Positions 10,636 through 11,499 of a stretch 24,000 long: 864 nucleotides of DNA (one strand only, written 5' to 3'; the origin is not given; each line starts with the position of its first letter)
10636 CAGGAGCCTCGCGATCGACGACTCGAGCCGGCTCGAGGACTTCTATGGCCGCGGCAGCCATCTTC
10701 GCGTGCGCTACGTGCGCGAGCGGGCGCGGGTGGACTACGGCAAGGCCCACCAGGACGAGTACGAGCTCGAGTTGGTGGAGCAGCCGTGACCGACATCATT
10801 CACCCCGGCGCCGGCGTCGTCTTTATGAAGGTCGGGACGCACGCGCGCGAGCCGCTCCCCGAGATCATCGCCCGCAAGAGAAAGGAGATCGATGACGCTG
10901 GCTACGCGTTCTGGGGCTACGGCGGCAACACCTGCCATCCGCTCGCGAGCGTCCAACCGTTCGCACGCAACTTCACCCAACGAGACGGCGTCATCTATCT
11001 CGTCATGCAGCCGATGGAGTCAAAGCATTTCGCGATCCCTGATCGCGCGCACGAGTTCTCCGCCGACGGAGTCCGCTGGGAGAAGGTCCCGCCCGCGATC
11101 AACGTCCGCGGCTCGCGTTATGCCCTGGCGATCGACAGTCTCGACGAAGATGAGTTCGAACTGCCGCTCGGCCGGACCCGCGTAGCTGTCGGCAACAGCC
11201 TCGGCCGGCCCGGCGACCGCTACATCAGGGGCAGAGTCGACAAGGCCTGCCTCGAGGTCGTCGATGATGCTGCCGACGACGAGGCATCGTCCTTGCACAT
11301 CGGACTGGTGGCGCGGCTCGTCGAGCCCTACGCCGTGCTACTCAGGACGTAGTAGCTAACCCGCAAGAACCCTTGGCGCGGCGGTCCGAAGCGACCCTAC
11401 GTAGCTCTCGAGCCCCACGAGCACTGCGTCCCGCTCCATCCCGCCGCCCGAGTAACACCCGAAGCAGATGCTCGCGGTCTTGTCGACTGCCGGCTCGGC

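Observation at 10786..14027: Two full-length paralogs of an unrecognised protein family flank the XRE-ImmA-PIN operon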

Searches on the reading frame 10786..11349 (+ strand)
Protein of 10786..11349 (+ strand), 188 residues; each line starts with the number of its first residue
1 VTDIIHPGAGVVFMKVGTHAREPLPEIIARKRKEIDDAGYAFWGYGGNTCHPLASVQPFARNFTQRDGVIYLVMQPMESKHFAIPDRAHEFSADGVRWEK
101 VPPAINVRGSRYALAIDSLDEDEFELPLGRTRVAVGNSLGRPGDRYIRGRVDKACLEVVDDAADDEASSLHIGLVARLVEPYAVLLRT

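Call 7: search_protein_families(library=pfam, proteins=[window:10786-11349:+], max_evalue=0.1)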
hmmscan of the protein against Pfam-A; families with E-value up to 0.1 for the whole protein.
window:10786-11349:+ (188 aa): 0 families

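Call 8: search_protein_families(library=ncbifam, proteins=[window:10786-11349:+], max_evalue=0.1)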
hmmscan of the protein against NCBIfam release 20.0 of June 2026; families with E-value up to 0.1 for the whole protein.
window:10786-11349:+ (188 aa): 0 families

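Call 9: search_protein_families(library=padloc, proteins=[window:10786-11349:+], max_evalue=0.1)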
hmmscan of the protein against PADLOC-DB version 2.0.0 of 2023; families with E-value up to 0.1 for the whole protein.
window:10786-11349:+ (188 aa): 0 families

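Call 10: search_protein_families(library=phrogs, proteins=[window:10786-11349:+], max_evalue=0.1)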
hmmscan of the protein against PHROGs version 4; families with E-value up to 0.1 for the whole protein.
window:10786-11349:+ (188 aa): 0 families

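Call 11: find_homologous_proteins(query=window:10786-11349:+)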
Query window:10786-11349:+ (188 aa): 2404 proteins with E <= 0.001 among 2588 candidates; the best 120 are listed.
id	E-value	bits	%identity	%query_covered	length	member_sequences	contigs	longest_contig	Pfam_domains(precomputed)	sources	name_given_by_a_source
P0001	2.8e-122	424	99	100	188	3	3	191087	-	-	-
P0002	1.5e-105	369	85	100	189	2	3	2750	-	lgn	-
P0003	5.6e-104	364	85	100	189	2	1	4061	-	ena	-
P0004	6.2e-103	360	85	100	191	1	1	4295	-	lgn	-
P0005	9.4e-103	360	85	100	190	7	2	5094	-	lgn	-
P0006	1.4e-101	356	84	99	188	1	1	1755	-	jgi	jgi:hypothetical protein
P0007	2.6e-100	352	81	100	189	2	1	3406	-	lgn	-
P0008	3.8e-100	351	84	100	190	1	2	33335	-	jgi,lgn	-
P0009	4.3e-100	351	83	100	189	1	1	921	-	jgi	jgi:hypothetical protein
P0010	1.3e-99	350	83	100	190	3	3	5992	-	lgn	-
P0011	1.9e-99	349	83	100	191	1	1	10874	-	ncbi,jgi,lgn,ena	jgi:hypothetical protein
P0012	2.2e-99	349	84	100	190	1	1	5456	-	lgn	-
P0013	3.2e-98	345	81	100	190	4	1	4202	-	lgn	-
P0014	1.3e-97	343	82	98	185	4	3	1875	-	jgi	jgi:hypothetical protein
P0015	5.4e-97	341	80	100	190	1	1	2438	-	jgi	jgi:hypothetical protein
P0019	7.4e-93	328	78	100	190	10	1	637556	-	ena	-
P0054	6.5e-83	295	69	97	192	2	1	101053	-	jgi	jgi:hypothetical protein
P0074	2.0e-80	287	67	99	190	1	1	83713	-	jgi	jgi:hypothetical protein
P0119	2.3e-76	274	66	100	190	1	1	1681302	-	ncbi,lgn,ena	-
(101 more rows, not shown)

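Call 17: find_encoding_contigs(protein=P0119, flank=10000, max_places=3)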
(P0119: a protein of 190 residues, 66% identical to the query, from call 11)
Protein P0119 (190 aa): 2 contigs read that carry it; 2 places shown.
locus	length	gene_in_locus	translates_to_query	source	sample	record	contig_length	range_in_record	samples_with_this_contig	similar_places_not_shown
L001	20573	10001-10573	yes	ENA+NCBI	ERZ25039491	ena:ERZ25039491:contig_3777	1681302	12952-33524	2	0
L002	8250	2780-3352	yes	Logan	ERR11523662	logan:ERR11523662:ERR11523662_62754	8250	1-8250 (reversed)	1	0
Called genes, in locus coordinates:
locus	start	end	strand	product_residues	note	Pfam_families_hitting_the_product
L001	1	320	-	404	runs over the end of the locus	PF01420:Methylase_S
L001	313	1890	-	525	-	PF12161:HsdM_N, PF02384:N6_Mtase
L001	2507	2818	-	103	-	-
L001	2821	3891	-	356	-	-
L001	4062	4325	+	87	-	-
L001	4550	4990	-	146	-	-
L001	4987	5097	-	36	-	-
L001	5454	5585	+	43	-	-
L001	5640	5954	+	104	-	PF13744:HTH_37 (weak), PF13560:HTH_31, PF12844:HTH_19 (weak), PF01381:HTH_3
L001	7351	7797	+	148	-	-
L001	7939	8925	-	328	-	-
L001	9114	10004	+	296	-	PF01861:BpsA_C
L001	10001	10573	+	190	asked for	-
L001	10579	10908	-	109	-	-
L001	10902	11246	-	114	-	-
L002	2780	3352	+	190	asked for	-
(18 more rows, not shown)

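Call 20: find_related_loci(query=A1, collection=genome_contigs, flank=8000)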
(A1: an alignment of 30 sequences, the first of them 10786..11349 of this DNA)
Query A1 (188 aa) in genome_contigs; peptide patterns used: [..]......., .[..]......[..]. (x = any residue, [..] = any of these).
195 stretches matched a pattern; 188 encode a relative of the query (tblastn E <= 1e-3); the best 80 are kept; 80 distinct loci.
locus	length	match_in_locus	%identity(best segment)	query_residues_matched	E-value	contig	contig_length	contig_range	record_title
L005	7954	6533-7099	79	1-188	7e-93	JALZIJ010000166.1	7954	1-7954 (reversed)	MAG: Actinomycetota bacterium isolate MOJ bin11 SC8837-39_k127_1897875, whole genome shotgun sequence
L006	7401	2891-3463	67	1-188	8e-84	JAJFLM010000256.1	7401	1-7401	MAG: Deltaproteobacteria bacterium isolate OFTM19 OFTM19_255, whole genome shotgun sequence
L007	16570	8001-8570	66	1-188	9e-82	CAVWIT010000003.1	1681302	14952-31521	MAG: uncultured Solirubrobacterales bacterium isolate MFD02248.bin.1.55 genome assembly, contig: contig_3777, whole geno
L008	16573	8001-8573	66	1-188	4e-81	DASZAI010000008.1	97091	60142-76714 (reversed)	MAG TPA_asm: Terriglobia bacterium isolate SMAG_U6384 k141_287668, whole genome shotgun sequence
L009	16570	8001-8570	61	1-188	7e-81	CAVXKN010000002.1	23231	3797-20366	MAG: uncultured Acidobacteriota bacterium isolate MFD09567.bin.1.66 genome assembly, contig: contig_112035, whole genome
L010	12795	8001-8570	66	1-188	2e-80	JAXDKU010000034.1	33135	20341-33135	MAG: Chloroflexota bacterium isolate BP_601 scaffold_2742050, whole genome shotgun sequence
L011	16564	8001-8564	66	1-186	4e-79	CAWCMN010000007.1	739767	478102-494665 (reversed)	MAG: uncultured Chloroflexia bacterium isolate MFD05502.bin.1.37 genome assembly, contig: contig_4183, whole genome shot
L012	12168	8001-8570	65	1-187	7e-79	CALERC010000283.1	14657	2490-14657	MAG TPA_asm: uncultured actinobacterium isolate SRR3901694_bin.69_CONCOCT_v1.1_MAG genome assembly, contig: ERZ778021.27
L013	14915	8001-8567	64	1-188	5e-79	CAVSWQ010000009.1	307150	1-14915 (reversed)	MAG: uncultured Acidobacteriota bacterium isolate MFD05684.bin.2.181 genome assembly, contig: contig_20292, whole genome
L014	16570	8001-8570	64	1-187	5e-78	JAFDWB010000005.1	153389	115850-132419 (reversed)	MAG: Actinomycetota bacterium isolate SZAS-10 LIN-513__5__length-153389, whole genome shotgun sequence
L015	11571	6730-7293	62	1-188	1e-77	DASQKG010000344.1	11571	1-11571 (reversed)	MAG TPA_asm: Pyrinomonadaceae bacterium isolate SMAG_U11906 k141_2580460, whole genome shotgun sequence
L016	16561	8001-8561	61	1-187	1e-77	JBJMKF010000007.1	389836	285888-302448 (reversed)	MAG: Gaiellaceae bacterium isolate H2_16_all_fractions_metab_63_69_71 k255_2947593, whole genome shotgun sequence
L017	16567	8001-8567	65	1-188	5e-77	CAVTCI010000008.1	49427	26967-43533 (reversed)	MAG: uncultured Solirubrobacterales bacterium isolate MFD01213.bin.1.65 genome assembly, contig: contig_22478, whole gen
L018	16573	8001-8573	60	1-188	4e-77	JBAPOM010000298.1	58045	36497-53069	MAG: Candidatus Acidiferrales bacterium isolate MFD01260_ilm_asm_bin34 k127_155184, whole genome shotgun sequence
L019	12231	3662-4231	62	1-188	8e-77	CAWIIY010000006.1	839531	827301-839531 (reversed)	MAG: uncultured Acidobacteriaceae bacterium isolate MFD05512.bin.1.165 genome assembly, contig: contig_17203, whole geno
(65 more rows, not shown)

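Call 24: search_solved_structures(query=A1, max_evalue=10)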
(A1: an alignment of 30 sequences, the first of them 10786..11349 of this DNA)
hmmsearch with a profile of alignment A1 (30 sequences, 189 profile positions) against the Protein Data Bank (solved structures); distinct sequences matched with E-value up to 10: 1.
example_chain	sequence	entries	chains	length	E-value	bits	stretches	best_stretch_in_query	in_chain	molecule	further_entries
5vjc_A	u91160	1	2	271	1.1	12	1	13-70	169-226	Protein mini spindles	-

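Call 29: search_protein_representatives(alignment_id=A1)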
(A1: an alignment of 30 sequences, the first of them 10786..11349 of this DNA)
Query: 30 sequences, 189 profile positions. Proteins with E-value up to 0.001 (for the whole library): 470; up to 1e-10: 304; up to 1e-30: 129. The best 150 are listed.
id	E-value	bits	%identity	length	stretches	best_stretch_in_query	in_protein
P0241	1.5e-83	295.4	-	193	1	1-187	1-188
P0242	4.2e-80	284.1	-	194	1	2-188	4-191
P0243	1.6e-68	246.3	-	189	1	4-188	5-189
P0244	5.6e-63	228.2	-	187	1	6-188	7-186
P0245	6.0e-61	221.6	-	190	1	1-188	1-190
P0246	3.5e-60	219.1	-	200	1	4-188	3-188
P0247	5.0e-56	205.6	-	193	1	1-188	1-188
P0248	9.3e-56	204.7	-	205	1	1-125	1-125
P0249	4.2e-55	202.5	-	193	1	1-188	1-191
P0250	7.7e-55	201.7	-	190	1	7-188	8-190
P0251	1.0e-53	198.0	-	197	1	3-188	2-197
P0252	1.3e-53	197.7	-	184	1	10-188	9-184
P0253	3.1e-53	196.5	-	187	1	10-188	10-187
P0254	4.4e-53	196.0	-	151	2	92-188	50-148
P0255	6.6e-53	195.4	-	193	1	9-188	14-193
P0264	7.7e-48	178.9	-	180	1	11-188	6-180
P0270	2.0e-45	171.0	-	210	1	5-188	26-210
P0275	2.6e-43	164.1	-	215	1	9-188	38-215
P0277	6.7e-43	162.7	-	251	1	9-187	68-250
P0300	3.0e-40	154.1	-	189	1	10-188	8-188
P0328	1.8e-36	141.8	-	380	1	10-188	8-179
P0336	2.5e-35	138.0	-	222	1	10-188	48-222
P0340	1.2e-34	135.8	-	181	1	10-188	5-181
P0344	1.8e-34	135.3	-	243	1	10-188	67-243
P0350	4.0e-33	130.9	-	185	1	10-188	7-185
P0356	1.2e-32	129.3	-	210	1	45-168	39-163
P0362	6.8e-32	126.9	-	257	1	10-188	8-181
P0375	1.5e-29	119.2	-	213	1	10-188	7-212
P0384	1.7e-28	115.7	-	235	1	8-185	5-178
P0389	4.0e-27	111.3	-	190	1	9-188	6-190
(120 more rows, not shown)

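Call 31: search_protein_families(library=pfam, proteins=[P0328, P0362, P0277, P0344, P0384, P0336, P0375, P0275, P0356, P0270], max_evalue=0.01)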
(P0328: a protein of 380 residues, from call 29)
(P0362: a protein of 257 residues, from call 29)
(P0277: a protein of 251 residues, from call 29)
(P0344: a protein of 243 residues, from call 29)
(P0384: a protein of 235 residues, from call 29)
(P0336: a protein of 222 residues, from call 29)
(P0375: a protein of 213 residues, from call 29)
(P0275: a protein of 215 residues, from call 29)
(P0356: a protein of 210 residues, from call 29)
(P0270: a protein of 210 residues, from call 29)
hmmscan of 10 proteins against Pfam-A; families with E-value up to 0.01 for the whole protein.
P0328 (380 aa): 0 families

P0362 (257 aa): 0 families

P0277 (251 aa): 0 families

P0344 (243 aa): 0 families

P0384 (235 aa): 0 families

P0336 (222 aa): 0 families

P0375 (213 aa): 0 families

P0275 (215 aa): 0 families

P0356 (210 aa): 0 families

P0270 (210 aa): 0 families

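Call 33: find_encoding_contigs(protein=P0328, flank=8000, max_places=3)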
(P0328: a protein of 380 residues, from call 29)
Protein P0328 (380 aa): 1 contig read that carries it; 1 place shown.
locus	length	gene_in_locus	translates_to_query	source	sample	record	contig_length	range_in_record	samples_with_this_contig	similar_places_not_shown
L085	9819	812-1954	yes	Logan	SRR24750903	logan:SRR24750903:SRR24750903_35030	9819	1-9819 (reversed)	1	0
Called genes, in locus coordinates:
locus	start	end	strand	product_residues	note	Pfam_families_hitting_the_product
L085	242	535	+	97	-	-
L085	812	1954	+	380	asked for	-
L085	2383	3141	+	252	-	-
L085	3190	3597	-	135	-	-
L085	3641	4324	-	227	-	-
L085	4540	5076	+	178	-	-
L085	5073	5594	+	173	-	-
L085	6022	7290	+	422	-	-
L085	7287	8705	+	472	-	PF13250:SNIPE, PF10544:T5orf172, PF13455:MUG113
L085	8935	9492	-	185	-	-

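Call 34: find_encoding_contigs(protein=P0350, flank=8000, max_places=3)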
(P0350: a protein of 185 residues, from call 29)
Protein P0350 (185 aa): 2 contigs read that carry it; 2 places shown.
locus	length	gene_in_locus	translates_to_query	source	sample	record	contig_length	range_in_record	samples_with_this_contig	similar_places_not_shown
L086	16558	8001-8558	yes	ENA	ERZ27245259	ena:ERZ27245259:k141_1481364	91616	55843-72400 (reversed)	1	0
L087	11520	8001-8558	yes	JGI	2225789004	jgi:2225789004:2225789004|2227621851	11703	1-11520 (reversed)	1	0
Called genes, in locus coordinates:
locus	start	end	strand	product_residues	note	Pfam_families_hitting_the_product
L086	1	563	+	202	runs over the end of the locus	-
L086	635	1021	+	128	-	PF01475:FUR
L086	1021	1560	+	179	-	PF02915:Rubrerythrin, PF21349:RUBY_RBDX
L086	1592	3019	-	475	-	-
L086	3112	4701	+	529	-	PF01268:FTHFS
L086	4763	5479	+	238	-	PF11667:DUF3267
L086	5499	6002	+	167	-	-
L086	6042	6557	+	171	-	-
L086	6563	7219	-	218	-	-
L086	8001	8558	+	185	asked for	-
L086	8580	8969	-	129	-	-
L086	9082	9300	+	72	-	-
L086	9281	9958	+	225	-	PF02661:Fic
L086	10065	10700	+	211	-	PF00440:TetR_N, PF17924:TetR_C_19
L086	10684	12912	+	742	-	PF00664:ABC_membrane, PF00005:ABC_tran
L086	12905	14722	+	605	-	PF00664:ABC_membrane, PF00005:ABC_tran, PF13401:AAA_22 (faint)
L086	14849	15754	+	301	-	-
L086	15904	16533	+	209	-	PF01381:HTH_3, PF08279:HTH_11 (faint), PF12844:HTH_19, PF13443:HTH_26, PF13560:HTH_31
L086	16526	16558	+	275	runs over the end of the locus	-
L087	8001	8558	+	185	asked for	-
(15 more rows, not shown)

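Call 39: predict_structure(alignment_id=A3)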
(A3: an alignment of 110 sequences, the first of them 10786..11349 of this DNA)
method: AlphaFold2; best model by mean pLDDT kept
length: 188 residues; sequences in the alignment: 110
mean_pLDDT: 95.6   pTM: 0.91
mean pLDDT of the five models: 95.6, 95.4, 95.2, 95.2, 95.2
residues with pLDDT >= 90: 171; 70-90: 12; 50-70: 5; < 50: 0
segments of 3 or more residues with pLDDT < 50: none
pLDDT, mean of each block of 10 residues (from residue 1): 87 97 97 99 97 98 96 96 93 98 98 98 96 97 94 96 82 98 98
secondary structure, 60 per line:
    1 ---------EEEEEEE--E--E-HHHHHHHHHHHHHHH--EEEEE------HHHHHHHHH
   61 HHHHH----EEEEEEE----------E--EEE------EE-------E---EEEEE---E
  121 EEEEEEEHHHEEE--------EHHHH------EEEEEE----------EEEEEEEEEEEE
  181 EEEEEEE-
elements in order: E10-16 H24-38 E41-45 H52-65 E70-76 E90-92 E112-116 E120-127 E131-133 H143-146 E153-158 E169-187

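Call 41: fold_search(model_id=the predicted structure, library=pdb)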
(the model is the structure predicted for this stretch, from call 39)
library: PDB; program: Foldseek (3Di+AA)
matches with E <= 10: 116; with E <= 0.001: 0
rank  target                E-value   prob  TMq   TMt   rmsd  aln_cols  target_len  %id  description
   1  4rdo_D                3.1e-01  0.11  0.24  0.29  14.6       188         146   10  Structure of YTH-YTHDF2 in the free state (released 2014-12-24)
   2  5dnp_B                5.6e-01  0.10  0.21  0.28  14.6       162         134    7  Crystal structure of Mmi1 YTH domain (released 2016-04-06)
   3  7yyj_A                7.2e-01  0.15  0.21  0.22   6.1        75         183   15  Tetragonal crystal structure of YTHDF1 YTH domain (544AVV546 mutant) (released 2023-03-01)
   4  5h8a_B                8.6e-01  0.08  0.23  0.24  14.4       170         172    9  Mmi1 YTH domain (released 2016-01-13)
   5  6zot_A                9.6e-01  0.13  0.22  0.26   5.9        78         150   18  Crystal structure of YTHDF3 YTH domain in complex with m6A RNA (released 2020-10-28)
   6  6ch2_A                1.0e+00  0.02  0.13  0.09  15.5       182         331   10  Crystal structure of the cytoplasmic domain of FlhA and FliT-FliD complex (released 2018-05-16)
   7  5eip_A                1.1e+00  0.04  0.17  0.22  14.2       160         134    6  apo-structure of YTH domain of SpMmi1 (released 2016-01-27)
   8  5o8m_C                1.2e+00  0.08  0.22  0.29  14.3       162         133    7  Crystal structure of the MmI1 YTH domain (released 2018-04-25)
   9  4rcm_A                1.3e+00  0.13  0.22  0.25   5.8        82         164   11  Crystal structure of the Pho92 YTH domain in complex with m6A (released 2014-11-19)
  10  5o8m_D                1.3e+00  0.07  0.22  0.29  14.5       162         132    8  Crystal structure of the MmI1 YTH domain (released 2018-04-25)
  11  5o8m_A                1.7e+00  0.06  0.21  0.28  14.4       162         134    7  Crystal structure of the MmI1 YTH domain (released 2018-04-25)
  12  4izs                  2.1e+00  0.01  0.12  0.10  14.1       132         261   13  The C145A mutant of the amidase from Nesterenkonia sp. AN1 in complex with butyramide (released 2014-02-12)
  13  4izw                  2.1e+00  0.01  0.13  0.10  13.8       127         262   13  The E41L mutant of the amidase from Nesterenkonia sp. AN1 showing covalent addition of the acetamide moiety of fluoroace (released 2014-02-12)
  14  6ai0_B                2.4e+00  0.01  0.14  0.09  15.6       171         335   14  Structure of the 328-692 fragment of FlhA (orthorhombic form) (released 2019-03-20)
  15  9jh8_A                2.7e+00  0.01  0.14  0.05  19.7       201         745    8  Cryo-EM structure of CpAgo_gDNA-tg_ssDNA monomeric ternary complex (released 2025-07-30)
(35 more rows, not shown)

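Call 44: fold_search(model_id=the predicted structure, library=viral)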
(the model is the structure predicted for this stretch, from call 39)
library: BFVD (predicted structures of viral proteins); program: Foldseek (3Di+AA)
matches with E <= 10: 140; with E <= 0.001: 0
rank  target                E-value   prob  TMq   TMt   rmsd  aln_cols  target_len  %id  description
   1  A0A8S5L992            5.2e-01  0.09  0.21  0.27  15.0       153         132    5  Uncharacterized protein [Myoviridae sp. ctPuP5]
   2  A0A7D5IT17            5.9e-01  0.02  0.10  0.04  18.8       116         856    9  (no name in the UniProt tables at hand)
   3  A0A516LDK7            8.0e-01  0.03  0.13  0.15  12.9       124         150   10  (no name in the UniProt tables at hand)
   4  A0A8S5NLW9            8.0e-01  0.01  0.10  0.07  17.9       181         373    8  Uncharacterized protein [Siphoviridae sp. ctVqj4]
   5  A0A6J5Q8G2            1.1e+00  0.09  0.23  0.12   5.8        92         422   15  Uncharacterized protein [uncultured Caudovirales phage]
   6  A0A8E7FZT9            1.1e+00  0.02  0.15  0.14  18.7       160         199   11  (no name in the UniProt tables at hand)
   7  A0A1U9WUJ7            1.3e+00  0.02  0.13  0.04  11.2       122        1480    7  RdRp (Fragment) [Statovirus E1]
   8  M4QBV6                1.4e+00  0.01  0.11  0.12  16.6       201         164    9  (no name in the UniProt tables at hand)
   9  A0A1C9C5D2            1.7e+00  0.02  0.16  0.17  14.8       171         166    8  Uncharacterized protein [Heterosigma akashiwo virus 01]
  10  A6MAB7                1.7e+00  0.01  0.12  0.12  17.4       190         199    9  Gp053a [Lactococcus phage KSY1]
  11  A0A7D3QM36            1.8e+00  0.02  0.20  0.21  17.1       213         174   12  (no name in the UniProt tables at hand)
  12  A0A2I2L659            2.0e+00  0.04  0.18  0.17  10.2       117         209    7  MORN-repeat protein [Orpheovirus IHUMI-LCC2]
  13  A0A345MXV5            2.1e+00  0.01  0.11  0.06  19.5       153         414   10  Uncharacterized protein [Cressdnaviricota sp.]
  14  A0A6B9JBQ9            2.1e+00  0.01  0.10  0.03  14.4       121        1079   16  Tail fiber protein [Vibrio phage vB_VchM_Kuja]
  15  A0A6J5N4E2            2.3e+00  0.04  0.21  0.21  15.3       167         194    7  Uncharacterized protein [uncultured Caudovirales phage]
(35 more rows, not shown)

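Call 61: search_dna_similar(query=window:10786-11349:+, collection=plasmids, mode=protein, max_evalue=0.001, max_rows=25)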
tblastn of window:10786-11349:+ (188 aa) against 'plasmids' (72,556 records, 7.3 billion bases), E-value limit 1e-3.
Records with a match: 5; places in all: 5; records where one place covers at least 80% of the query: 5.
Best place of each record, by identity: <60% 5.
By first word of the organism name: Rhizobium 2; Agrobacterium 1; Sinorhizobium 1; Pseudomonas 1.
By predicted mobility (MOB-suite, as given by PLSDB): non-mobilizable 3; conjugative 2.
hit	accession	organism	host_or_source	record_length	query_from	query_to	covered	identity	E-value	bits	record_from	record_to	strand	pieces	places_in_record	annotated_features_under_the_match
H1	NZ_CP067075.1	Rhizobium sp. AB2/73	Phyla canescens,cell culture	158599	1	188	100%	57.8%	1e-62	215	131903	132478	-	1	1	hypothetical protein (x2) | bis-aminopropyl spermidine synthase family protein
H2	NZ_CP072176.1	Rhizobium sp. AB2/73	Phyla canescens,cell culture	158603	1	188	100%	57.8%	1e-62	215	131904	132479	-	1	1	hypothetical protein (x2) | bis-aminopropyl spermidine synthase family protein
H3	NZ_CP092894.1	Agrobacterium tumefaciens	soil,soil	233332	1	188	100%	56.8%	5e-61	211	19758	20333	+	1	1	hypothetical protein (x2) | bis-aminopropyl spermidine synthase family protein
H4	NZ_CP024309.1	Sinorhizobium fredii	Phaseolus vulgaris,cell culture,plant ...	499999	1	187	99%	55.5%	6e-60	208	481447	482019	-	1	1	hypothetical protein (x2) | bis-aminopropyl spermidine synthase family protein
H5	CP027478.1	Pseudomonas koreensis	Cultured bacterium isolated from ...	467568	1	187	99%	46.3%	3e-46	169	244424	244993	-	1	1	hypothetical protein | putative methyltransferase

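Call 62: search_dna_similar(query=window:10786-11349:+, collection=phages, mode=protein, max_evalue=0.001, max_rows=25)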
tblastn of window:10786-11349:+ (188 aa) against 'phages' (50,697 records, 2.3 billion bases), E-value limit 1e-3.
No match.
